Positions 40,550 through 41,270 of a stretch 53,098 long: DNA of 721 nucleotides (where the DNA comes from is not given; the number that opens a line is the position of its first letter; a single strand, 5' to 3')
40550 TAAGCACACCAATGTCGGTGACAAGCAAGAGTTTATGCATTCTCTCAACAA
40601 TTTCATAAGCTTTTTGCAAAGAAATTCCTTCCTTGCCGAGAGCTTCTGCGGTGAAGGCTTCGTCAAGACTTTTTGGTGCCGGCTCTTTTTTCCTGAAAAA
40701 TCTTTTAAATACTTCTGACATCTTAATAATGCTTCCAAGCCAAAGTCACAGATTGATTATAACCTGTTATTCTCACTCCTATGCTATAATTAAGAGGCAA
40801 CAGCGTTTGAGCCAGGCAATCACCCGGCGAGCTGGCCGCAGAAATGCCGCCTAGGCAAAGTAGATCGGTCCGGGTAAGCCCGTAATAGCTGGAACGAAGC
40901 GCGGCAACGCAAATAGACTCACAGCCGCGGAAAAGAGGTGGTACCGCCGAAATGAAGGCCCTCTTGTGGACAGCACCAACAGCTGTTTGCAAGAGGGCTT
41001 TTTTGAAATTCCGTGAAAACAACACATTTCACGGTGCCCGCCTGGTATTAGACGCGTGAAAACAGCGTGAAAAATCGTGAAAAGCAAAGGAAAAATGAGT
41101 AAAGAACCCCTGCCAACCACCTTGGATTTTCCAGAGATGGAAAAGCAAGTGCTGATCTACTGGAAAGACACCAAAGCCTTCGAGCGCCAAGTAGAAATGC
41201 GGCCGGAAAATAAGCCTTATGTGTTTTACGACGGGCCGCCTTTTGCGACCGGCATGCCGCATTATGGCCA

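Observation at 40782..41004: Complete T-box riboswitch in front of ileS, with a non-canonical Stem I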

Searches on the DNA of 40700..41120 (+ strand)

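Call 4: search_rna_families(source=window, start=40700, end=41120, threshold=evalue, max_evalue=10, show_alignments=5)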
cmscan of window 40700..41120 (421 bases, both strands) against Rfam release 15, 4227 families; matches with E-value up to 10: 5.
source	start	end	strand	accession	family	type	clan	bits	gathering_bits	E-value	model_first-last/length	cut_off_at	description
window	40797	40966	+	RF00230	T-box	Cis-reg; leader;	-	27.8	93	0.0002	1-219/219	no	T-box leader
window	40954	41002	+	RF03366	mir-3122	Gene; miRNA;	-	18.6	92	0.99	1-73/73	no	mir-3122 microRNA precursor family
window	40982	41053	+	RF01898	mir-363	Gene; miRNA;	CL00110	15.1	58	1.3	1-80/80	no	mir-363 microRNA precursor family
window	40822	40906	+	RF00301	snoZ256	Gene; snRNA; snoRNA; CD-box;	-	14.8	50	2.8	1-94/94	no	Small nucleolar RNA Z256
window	40951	41004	+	RF03941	mir-3158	Gene; miRNA;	-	14.7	97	8.7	1-81/81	no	mir-3158 microRNA precursor family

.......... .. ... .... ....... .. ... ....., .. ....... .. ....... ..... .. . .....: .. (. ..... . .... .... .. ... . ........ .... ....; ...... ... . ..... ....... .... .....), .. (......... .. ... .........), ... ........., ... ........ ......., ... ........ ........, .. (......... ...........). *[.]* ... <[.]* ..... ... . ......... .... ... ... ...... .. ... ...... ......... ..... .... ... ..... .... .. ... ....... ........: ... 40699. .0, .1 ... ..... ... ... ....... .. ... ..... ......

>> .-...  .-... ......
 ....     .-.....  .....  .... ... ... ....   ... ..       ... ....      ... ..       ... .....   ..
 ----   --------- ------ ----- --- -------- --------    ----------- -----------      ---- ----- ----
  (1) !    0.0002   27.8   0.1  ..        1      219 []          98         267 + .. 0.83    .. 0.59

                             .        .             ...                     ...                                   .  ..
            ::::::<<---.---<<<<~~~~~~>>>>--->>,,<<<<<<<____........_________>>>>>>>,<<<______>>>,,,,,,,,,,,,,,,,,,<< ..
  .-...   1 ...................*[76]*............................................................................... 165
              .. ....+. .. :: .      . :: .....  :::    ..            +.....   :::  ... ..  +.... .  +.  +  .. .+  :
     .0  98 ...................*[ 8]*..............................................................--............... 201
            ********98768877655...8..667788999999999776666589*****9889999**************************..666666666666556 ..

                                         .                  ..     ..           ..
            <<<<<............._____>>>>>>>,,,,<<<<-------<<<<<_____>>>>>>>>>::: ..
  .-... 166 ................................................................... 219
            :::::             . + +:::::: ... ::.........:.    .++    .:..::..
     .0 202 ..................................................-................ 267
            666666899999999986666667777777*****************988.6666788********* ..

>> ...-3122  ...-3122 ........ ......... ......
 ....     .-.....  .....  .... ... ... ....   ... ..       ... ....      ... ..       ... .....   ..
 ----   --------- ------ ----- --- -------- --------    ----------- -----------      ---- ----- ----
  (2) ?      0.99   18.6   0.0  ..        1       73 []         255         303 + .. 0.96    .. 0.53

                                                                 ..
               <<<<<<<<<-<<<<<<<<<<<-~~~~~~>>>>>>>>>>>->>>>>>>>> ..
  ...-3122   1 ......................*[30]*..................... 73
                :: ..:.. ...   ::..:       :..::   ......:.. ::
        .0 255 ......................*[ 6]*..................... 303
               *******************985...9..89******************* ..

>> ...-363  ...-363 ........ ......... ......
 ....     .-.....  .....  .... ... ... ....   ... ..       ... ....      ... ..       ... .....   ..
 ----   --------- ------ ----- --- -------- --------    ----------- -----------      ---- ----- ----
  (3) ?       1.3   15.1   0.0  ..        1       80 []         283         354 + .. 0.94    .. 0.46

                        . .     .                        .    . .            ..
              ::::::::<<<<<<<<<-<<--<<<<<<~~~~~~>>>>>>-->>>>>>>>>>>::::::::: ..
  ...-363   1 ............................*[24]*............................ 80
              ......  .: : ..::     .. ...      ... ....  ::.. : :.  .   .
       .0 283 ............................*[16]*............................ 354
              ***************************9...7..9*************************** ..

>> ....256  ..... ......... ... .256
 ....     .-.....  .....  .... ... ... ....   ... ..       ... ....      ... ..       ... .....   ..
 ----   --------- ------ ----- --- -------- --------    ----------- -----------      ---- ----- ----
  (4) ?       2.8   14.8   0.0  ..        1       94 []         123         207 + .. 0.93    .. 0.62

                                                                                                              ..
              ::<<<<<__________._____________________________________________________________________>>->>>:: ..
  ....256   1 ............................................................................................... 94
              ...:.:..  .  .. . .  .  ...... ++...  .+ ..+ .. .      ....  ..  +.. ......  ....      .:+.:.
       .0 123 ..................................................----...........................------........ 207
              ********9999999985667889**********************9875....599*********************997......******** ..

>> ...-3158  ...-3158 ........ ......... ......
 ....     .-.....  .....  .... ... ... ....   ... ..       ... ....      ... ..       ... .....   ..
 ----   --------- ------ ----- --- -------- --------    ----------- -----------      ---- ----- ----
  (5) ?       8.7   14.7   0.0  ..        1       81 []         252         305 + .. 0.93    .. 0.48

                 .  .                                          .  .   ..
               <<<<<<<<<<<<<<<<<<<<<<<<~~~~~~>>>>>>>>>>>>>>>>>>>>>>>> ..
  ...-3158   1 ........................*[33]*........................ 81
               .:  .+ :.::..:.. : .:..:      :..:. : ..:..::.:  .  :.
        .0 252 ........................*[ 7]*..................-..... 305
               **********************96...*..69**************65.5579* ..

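Call 26: build_rna_model(alignment_id=A1, structure=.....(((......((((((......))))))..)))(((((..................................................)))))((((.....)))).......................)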
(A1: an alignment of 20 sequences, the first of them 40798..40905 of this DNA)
Model R1 built from alignment A1 (20 sequences, 133 columns); structure: as given.
model positions 108; base pairs 18; branch points 2; effective number of sequences 4.96; information 0.59 bits per position. Calibrated on 0.2 Mb of random sequence (short: E-values are rough).
structure used (alignment columns):
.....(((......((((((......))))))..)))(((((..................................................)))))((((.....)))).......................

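Call 27: search_with_rna_model(model_id=R1, sources=[window, L001, L002, L003, L004, L005, L006, L007, L008, L009, L010, L011, L012, L013, L014, L015, L016, L017, L018, L019, L020, L021, L022, L023, L024, L025, L026, L027, L028, L029, L030, L031, L032, L033, L034, L035, L036, L037, L038, L039, L040, L041, L042, L043, L044, L045, L046, L047, L048, L049, L050, L051, L052, L053, L054, L055, L056, L057, L058, L059, L060, L061, L062, L063, L064, L065, L066, L067, L068, L069, L070, L071, L072, L073, L074, L075, L076, L077, L078, L079, L080], max_evalue=0.01, make_alignment=true)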
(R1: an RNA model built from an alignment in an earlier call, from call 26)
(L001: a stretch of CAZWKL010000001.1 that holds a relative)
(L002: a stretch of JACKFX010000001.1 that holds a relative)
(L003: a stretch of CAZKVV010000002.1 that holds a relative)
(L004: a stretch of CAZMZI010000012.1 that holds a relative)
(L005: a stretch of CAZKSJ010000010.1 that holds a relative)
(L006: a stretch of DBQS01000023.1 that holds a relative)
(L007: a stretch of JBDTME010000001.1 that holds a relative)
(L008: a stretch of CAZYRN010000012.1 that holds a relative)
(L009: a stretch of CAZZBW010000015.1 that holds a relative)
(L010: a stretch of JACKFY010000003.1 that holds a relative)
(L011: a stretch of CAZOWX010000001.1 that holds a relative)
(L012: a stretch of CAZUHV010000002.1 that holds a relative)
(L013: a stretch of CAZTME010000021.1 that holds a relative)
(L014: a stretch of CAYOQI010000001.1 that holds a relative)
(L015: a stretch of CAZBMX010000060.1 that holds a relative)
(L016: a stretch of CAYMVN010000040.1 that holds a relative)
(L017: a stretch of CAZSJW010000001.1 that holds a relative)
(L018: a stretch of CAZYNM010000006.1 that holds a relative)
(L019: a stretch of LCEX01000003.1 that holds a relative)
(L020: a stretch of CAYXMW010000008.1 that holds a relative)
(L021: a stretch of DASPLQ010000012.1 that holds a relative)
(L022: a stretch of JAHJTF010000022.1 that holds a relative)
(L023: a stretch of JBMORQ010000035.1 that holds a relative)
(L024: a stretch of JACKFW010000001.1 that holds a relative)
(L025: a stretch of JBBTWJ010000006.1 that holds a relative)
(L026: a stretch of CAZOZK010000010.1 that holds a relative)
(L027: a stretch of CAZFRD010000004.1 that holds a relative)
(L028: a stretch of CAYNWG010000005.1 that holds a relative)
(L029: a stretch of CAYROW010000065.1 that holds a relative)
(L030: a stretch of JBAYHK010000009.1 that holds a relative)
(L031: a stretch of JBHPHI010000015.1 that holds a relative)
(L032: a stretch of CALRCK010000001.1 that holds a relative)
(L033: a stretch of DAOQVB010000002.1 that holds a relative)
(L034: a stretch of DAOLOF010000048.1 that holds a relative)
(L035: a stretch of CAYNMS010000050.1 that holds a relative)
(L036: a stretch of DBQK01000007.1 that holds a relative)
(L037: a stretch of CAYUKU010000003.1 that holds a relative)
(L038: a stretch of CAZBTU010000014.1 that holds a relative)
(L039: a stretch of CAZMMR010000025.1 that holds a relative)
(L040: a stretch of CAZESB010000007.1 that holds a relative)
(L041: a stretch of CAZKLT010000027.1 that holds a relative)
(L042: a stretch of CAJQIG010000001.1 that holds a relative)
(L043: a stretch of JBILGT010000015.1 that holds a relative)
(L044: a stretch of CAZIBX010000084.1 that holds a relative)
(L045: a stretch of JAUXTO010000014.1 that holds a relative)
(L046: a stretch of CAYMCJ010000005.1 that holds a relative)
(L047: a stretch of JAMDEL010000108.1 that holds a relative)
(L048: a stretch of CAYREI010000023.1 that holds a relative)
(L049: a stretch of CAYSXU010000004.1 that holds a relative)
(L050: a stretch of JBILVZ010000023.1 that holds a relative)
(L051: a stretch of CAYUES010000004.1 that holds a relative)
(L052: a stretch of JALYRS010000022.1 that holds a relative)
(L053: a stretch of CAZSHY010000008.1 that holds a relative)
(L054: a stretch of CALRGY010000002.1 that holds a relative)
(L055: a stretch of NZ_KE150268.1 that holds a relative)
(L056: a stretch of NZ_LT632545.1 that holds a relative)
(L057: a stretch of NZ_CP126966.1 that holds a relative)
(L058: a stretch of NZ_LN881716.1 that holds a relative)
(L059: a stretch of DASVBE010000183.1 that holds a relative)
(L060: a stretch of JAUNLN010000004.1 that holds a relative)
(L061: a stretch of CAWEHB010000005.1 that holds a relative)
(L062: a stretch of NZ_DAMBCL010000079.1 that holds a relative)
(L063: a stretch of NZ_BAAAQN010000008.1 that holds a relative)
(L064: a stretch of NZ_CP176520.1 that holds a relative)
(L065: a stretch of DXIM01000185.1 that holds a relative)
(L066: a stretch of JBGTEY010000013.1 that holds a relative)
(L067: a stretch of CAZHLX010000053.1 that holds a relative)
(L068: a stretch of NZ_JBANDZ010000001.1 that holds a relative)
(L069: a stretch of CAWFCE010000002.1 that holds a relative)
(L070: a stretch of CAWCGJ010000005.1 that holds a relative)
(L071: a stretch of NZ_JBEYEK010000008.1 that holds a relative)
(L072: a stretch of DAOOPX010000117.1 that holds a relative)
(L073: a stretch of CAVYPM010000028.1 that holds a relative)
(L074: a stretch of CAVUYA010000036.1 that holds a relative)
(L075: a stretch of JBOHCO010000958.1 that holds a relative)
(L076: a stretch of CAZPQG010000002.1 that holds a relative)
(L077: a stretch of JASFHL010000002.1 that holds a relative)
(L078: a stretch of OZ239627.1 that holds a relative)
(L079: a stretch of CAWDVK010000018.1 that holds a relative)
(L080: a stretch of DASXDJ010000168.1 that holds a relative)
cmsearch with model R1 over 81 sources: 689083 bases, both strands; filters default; matches with E-value up to 0.01: 56.
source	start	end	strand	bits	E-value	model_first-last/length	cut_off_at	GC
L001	2805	2909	+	95.8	2.5e-25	1-108/108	no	0.47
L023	2644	2750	+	91.3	5e-24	1-108/108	no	0.43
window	40798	40905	+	90.4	9.3e-24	1-108/108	no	0.61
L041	1159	1262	+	89.9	1.3e-23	1-108/108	no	0.53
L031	584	688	+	88.5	3.4e-23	1-108/108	no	0.44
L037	2696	2799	+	88.2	4.1e-23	1-108/108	no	0.56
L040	2768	2873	+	87.9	5e-23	1-108/108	no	0.48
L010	2758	2865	+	87.7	5.5e-23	1-108/108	no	0.48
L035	533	646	+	87.6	6.1e-23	1-108/108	no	0.51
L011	2638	2747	+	87.3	7.3e-23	1-108/108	no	0.49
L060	2762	2866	+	85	3.5e-22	1-108/108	no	0.58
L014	2658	2762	+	83.4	1e-21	1-108/108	no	0.46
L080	2708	2824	+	80.7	6.1e-21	1-108/108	no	0.69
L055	2763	2865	+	80.5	7e-21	1-108/108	no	0.61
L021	2718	2824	+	80.1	9.5e-21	1-108/108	no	0.47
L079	209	318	+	80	1e-20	1-108/108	no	0.66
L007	2760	2871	+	79.9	1.1e-20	1-108/108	no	0.44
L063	2672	2778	+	79.6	1.3e-20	1-108/108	no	0.63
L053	2723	2847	+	78.9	2.1e-20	1-108/108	no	0.5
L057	2764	2866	+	78.8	2.2e-20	1-108/108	no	0.61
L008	2764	2892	+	78.8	2.3e-20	1-108/108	no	0.44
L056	2763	2865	+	78.3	3.1e-20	1-108/108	no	0.62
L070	2696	2814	+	77.3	6.2e-20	1-108/108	no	0.64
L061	2677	2786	+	77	7.6e-20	1-108/108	no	0.63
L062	2706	2821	+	76.8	8.5e-20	1-108/108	no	0.7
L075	1911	2034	+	76.6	9.8e-20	1-108/108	no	0.66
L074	2706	2825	+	76.4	1.1e-19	1-108/108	no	0.62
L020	2810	2914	+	72.5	1.6e-18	1-108/108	no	0.44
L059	2700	2824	+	72.2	1.9e-18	1-108/108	no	0.66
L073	2699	2823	+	71.4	3.2e-18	1-108/108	no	0.65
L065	2770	2876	+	67.8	3.6e-17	1-108/108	no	0.64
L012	2670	2794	+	64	4.8e-16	1-108/108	no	0.38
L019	2526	2661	+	63.1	8.6e-16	1-108/108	no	0.43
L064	2691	2815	+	61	3.6e-15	1-108/108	no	0.71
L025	2769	2902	+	58.8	1.5e-14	1-108/108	no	0.49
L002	2770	2865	+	55.2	1.7e-13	1-108/108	no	0.51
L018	2802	2887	+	53.8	4.5e-13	1-108/108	no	0.48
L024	2641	2795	+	53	7.7e-13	1-108/108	no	0.35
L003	2775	2880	+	52.9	7.9e-13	1-108/108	no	0.49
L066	2640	2779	+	51.7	1.8e-12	1-108/108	no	0.48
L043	2528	2621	+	50.5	4e-12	1-108/108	no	0.49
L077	2697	2824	+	50.2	5e-12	1-108/108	no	0.35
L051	2613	2750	+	48.4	1.7e-11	1-108/108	no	0.46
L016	2789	2885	+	47.7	2.6e-11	1-108/108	no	0.47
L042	2773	2882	+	47.7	2.7e-11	1-108/108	no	0.37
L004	2747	2877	+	47.3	3.4e-11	1-108/108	no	0.44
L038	2773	2889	+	47.1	3.9e-11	1-108/108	no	0.58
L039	2767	2853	+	45.6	1.1e-10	1-108/108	no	0.41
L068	2650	2762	+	45.6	1.1e-10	1-108/108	no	0.63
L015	2467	2575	+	45.1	1.5e-10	1-108/108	no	0.58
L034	415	538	+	44.9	1.7e-10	1-108/108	no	0.4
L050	2427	2549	+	43.6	4.1e-10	1-108/108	no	0.44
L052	2764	2862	+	42.7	7.5e-10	1-108/108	no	0.47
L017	2810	2899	+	41.8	1.4e-09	1-108/108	no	0.58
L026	2680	2838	+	36.8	3.9e-08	1-108/108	no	0.41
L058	2723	2851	+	32.2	8.9e-07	1-108/108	no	0.59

Alignment A2: 56 matches aligned to the model, 288 columns, each read 5' to 3' on its own strand. Consensus structure (alignment columns), stored with it:
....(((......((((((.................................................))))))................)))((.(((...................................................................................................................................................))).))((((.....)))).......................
